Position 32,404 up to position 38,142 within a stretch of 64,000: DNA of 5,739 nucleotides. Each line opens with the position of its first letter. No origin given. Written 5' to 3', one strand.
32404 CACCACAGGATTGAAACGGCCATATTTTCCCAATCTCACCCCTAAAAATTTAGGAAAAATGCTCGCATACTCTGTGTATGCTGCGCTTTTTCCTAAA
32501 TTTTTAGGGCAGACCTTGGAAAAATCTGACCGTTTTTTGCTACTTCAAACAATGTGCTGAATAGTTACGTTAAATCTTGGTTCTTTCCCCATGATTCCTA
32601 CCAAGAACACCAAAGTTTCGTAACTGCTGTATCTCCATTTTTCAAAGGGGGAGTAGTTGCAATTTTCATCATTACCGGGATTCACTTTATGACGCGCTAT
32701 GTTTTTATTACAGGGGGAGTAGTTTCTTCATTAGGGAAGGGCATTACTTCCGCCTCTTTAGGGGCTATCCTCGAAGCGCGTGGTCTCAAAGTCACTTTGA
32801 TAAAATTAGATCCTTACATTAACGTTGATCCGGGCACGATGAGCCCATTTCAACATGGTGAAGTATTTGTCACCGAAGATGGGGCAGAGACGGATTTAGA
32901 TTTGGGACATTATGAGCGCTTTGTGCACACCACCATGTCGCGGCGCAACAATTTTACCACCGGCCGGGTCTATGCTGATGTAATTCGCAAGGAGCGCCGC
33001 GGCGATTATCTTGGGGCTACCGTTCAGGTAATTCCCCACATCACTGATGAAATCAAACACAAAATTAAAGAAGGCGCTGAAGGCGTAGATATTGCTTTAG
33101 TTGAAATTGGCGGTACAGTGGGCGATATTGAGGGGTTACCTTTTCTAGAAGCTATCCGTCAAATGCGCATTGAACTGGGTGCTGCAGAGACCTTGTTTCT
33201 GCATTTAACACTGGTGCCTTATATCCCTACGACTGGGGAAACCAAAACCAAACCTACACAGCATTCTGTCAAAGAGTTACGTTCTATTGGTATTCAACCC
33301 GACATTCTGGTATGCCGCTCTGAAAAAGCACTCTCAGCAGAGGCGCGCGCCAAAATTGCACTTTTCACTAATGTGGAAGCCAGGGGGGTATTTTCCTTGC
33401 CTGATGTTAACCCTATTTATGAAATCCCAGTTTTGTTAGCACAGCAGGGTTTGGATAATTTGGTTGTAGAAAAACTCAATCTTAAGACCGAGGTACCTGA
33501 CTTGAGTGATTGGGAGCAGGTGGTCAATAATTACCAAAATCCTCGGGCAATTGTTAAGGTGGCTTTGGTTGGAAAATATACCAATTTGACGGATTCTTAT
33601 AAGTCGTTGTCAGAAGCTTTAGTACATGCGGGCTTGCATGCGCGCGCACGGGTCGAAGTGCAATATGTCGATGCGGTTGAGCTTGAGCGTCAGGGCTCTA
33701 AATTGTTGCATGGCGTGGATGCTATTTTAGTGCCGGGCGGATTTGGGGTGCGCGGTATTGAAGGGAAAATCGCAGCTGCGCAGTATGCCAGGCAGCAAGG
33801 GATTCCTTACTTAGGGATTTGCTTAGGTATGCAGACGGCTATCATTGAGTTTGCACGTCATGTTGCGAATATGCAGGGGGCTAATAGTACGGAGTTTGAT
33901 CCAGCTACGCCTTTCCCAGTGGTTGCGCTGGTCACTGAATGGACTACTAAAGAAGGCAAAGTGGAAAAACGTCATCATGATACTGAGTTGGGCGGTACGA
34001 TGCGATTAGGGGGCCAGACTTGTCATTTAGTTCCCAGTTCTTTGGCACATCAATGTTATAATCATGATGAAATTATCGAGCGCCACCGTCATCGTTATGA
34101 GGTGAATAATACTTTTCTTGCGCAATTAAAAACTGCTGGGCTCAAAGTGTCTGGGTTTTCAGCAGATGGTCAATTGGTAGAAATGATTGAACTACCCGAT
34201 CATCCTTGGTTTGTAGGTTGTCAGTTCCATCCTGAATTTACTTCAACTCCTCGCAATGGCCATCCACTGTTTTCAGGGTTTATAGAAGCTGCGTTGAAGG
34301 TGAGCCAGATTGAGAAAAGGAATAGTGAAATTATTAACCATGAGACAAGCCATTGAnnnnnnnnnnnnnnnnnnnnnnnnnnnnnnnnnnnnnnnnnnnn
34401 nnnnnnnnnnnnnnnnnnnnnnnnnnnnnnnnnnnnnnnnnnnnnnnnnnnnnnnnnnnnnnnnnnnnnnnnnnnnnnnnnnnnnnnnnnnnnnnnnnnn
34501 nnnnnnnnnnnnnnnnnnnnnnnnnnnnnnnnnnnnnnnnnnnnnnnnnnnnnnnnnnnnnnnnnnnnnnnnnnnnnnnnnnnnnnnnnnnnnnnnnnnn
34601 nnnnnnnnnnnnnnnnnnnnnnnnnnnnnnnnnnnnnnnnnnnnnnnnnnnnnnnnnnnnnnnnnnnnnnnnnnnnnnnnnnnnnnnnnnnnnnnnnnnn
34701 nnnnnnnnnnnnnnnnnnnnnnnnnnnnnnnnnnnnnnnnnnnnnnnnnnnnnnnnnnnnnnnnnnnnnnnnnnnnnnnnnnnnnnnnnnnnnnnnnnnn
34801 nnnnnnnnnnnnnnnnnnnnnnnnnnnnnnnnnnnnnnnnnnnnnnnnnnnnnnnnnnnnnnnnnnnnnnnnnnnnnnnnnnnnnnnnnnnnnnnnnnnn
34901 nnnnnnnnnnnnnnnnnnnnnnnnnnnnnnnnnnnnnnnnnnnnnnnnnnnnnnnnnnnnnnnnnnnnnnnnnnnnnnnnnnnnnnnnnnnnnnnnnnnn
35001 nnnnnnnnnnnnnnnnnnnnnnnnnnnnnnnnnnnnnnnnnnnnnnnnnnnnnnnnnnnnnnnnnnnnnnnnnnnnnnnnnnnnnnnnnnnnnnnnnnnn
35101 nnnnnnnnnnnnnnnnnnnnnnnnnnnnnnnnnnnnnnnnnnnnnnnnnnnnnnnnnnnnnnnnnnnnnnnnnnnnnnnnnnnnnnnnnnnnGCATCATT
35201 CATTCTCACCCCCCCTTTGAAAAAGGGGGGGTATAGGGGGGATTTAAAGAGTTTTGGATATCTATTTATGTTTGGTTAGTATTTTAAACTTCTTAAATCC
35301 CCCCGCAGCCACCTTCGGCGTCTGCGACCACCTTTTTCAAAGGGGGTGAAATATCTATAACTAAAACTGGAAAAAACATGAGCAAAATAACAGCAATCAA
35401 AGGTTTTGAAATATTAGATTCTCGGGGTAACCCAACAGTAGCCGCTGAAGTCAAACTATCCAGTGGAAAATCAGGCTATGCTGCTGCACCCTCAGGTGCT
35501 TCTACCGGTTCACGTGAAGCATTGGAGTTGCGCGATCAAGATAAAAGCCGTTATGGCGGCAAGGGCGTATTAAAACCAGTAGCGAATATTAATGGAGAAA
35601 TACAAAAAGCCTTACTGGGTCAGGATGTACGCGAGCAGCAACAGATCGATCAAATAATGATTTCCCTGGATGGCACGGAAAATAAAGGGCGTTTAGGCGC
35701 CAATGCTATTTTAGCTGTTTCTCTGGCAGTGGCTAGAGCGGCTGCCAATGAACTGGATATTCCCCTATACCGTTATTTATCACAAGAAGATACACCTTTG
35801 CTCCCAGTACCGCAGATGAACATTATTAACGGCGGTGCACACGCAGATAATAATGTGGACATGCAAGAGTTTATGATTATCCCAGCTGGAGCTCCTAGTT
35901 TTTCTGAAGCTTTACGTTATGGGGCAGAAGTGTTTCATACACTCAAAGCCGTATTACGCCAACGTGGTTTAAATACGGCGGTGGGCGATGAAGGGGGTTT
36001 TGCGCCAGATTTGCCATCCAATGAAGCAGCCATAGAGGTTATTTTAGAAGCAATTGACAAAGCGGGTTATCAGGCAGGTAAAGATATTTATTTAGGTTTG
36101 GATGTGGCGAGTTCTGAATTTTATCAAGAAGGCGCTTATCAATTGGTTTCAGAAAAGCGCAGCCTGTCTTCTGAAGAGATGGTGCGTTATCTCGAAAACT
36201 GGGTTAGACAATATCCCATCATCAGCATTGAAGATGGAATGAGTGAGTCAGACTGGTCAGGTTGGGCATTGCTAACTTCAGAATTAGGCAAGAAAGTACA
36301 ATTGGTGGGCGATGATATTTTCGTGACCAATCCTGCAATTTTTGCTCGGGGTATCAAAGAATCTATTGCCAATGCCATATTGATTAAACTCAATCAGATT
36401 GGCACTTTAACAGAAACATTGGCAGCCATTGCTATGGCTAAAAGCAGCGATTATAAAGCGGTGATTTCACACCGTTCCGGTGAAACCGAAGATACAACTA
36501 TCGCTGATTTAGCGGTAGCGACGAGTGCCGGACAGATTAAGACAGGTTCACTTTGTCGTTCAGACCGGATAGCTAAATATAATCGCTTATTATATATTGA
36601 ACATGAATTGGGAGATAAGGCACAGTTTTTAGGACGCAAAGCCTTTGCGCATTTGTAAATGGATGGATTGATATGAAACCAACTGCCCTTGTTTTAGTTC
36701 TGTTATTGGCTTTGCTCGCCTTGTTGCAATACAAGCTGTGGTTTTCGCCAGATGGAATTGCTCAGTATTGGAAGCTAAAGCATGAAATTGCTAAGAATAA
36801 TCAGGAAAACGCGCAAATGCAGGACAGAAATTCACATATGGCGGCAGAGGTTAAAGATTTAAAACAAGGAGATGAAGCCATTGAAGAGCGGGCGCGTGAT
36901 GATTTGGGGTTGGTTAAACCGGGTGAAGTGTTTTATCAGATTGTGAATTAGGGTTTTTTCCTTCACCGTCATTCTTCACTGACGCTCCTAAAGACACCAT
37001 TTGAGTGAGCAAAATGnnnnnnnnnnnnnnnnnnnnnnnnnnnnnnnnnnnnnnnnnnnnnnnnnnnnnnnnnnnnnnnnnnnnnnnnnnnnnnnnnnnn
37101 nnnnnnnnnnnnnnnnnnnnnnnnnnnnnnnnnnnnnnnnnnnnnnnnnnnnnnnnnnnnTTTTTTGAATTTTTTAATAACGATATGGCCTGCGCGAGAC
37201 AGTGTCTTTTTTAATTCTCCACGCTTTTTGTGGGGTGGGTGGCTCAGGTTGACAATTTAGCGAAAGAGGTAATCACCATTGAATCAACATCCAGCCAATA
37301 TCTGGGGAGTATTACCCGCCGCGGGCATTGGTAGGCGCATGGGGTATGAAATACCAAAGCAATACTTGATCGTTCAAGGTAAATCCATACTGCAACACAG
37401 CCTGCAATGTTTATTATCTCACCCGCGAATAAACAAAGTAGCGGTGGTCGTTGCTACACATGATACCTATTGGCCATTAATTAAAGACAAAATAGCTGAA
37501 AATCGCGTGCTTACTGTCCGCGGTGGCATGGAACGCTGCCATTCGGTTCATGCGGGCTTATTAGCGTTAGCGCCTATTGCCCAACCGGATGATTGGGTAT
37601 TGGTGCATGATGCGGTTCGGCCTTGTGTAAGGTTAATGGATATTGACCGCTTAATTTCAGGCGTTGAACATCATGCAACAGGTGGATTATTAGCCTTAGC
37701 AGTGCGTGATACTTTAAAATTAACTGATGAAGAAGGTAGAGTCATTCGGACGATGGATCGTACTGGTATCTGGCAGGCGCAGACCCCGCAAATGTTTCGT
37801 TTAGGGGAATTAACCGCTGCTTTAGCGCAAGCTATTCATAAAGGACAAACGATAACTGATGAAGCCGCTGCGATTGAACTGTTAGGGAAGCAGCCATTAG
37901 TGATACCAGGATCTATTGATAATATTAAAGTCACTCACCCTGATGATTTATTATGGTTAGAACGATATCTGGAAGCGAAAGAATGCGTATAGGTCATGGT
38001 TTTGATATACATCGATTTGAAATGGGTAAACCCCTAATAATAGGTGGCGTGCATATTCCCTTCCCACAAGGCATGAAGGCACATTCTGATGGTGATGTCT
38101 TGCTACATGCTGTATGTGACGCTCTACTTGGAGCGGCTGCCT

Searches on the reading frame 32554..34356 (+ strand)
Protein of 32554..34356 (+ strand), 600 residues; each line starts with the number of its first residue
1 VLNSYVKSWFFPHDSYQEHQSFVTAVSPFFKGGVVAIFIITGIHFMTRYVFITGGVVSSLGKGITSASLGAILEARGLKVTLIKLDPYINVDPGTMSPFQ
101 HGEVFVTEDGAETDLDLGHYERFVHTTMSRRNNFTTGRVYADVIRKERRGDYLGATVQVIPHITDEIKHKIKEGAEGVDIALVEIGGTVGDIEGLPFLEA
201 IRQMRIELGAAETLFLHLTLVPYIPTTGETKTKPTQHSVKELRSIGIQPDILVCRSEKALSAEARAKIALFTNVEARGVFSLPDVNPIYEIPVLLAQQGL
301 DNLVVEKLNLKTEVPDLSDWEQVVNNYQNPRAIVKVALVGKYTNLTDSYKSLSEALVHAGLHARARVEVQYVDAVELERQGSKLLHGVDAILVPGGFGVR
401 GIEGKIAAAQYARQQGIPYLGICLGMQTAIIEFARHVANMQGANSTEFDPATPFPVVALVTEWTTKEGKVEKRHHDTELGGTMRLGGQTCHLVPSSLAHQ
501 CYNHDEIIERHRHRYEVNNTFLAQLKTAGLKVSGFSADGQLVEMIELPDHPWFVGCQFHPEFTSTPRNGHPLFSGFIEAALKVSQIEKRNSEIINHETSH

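Call 11: search_protein_families(library=ncbifam, max_evalue=1e-30, proteins=[window:32554-34356:+])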
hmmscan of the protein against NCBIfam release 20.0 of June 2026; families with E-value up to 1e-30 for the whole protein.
window:32554-34356:+ (600 aa): 3 families
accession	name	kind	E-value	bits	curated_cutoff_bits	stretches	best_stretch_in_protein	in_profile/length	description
NF003792.0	PRK05380.1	equivalog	1e-255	849.5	308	1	46-585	2-531/534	CTP synthase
TIGR00337.1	PyrG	equivalog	2.2e-248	825.1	462.75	1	46-579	2-526/526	glutamine hydrolyzing CTP synthase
NF004836.1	PRK06186.1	equivalog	7.7e-43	146.3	260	0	334-466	1-134/228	CTP synthase C-terminal region-related (seleno)protein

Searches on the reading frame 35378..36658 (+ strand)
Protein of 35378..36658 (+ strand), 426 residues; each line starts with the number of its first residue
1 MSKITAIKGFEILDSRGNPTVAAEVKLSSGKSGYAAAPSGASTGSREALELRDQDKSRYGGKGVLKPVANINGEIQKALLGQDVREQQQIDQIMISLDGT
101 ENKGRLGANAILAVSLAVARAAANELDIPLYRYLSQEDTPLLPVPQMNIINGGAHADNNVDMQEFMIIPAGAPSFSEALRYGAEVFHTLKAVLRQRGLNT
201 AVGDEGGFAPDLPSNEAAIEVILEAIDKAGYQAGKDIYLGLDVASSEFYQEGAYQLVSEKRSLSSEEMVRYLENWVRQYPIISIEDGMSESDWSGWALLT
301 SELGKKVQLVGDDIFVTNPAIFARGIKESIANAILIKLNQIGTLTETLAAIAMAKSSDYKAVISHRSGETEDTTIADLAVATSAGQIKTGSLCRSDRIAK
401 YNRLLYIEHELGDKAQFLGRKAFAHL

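Call 11: search_protein_families(library=ncbifam, max_evalue=1e-30, proteins=[window:35378-36658:+])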
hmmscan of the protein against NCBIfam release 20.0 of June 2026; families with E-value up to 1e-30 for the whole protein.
window:35378-36658:+ (426 aa): 1 family
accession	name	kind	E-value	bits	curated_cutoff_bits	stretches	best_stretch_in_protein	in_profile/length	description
TIGR01060.2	eno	equivalog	4.6e-203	674.6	300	1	4-425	1-424/425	phosphopyruvate hydratase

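Call 49: search_solved_structures(query=window:35378-36658:+, max_evalue=1e-100)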
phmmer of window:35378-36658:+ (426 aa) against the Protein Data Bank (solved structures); distinct sequences matched with E-value up to 1e-100: 67 (the best 60 are shown).
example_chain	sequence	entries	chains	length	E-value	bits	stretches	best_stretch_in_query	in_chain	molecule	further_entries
3tqp_A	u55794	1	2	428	7.3e-187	624.3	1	3-423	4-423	Enolase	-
9no2_A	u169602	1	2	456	3e-173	579.4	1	3-424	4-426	Enolase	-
1iyx_A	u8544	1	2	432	3.4e-169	566.1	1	1-425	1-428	ENOLASE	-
1w6t_A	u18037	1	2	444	8.4e-167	558.2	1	1-425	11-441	ENOLASE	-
4mks_A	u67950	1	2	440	2.3e-166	556.8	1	1-425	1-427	Enolase 2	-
3h8a_A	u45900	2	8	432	2.7e-166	556.6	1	1-422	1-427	Enolase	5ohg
6d3q_A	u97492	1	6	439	2.9e-166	556.5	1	1-422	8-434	Enolase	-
6bfy_A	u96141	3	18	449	3.1e-166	556.3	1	1-422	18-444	Enolase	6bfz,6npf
1e9i_A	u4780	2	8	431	1.2e-165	554.4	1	2-422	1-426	ENOLASE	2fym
4a3r_A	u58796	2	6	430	7.3e-165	551.8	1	6-425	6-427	ENOLASE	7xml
3zlh_A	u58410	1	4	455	9.2e-164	548.2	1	1-425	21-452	ENOLASE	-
9no4_I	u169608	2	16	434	1.9e-163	547.2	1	1-425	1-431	Enolase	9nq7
8dg4_E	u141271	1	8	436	3e-163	546.5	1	1-425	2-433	Enolase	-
7ugu_G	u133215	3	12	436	3e-163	546.5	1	1-425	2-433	Enolase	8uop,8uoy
3zlg_A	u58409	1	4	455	6.9e-163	545.3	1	1-425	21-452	ENOLASE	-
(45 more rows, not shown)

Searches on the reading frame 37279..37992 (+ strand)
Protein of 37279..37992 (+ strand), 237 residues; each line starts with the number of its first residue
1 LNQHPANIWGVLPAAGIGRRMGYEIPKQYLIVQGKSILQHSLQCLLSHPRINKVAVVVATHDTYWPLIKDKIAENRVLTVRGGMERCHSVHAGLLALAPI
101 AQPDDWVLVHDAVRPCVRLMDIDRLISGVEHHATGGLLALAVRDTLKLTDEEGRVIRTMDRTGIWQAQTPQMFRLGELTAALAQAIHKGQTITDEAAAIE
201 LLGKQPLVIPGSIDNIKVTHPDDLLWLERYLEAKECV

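Call 60: search_protein_families(library=pfam, max_evalue=0.00001, proteins=[window:37279-37992:+])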
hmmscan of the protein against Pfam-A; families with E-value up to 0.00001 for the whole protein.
window:37279-37992:+ (237 aa): 2 families
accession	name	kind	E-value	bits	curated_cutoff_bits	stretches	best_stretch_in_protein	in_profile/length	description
PF01128.25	IspD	-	1.8e-66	224.5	27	1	11-232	4-220/221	2-C-methyl-D-erythritol 4-phosphate cytidylyltransferase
PF12804.13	NTP_transf_3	-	8.3e-09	36.3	27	1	10-132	1-114/160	MobA-like NTP transferase domain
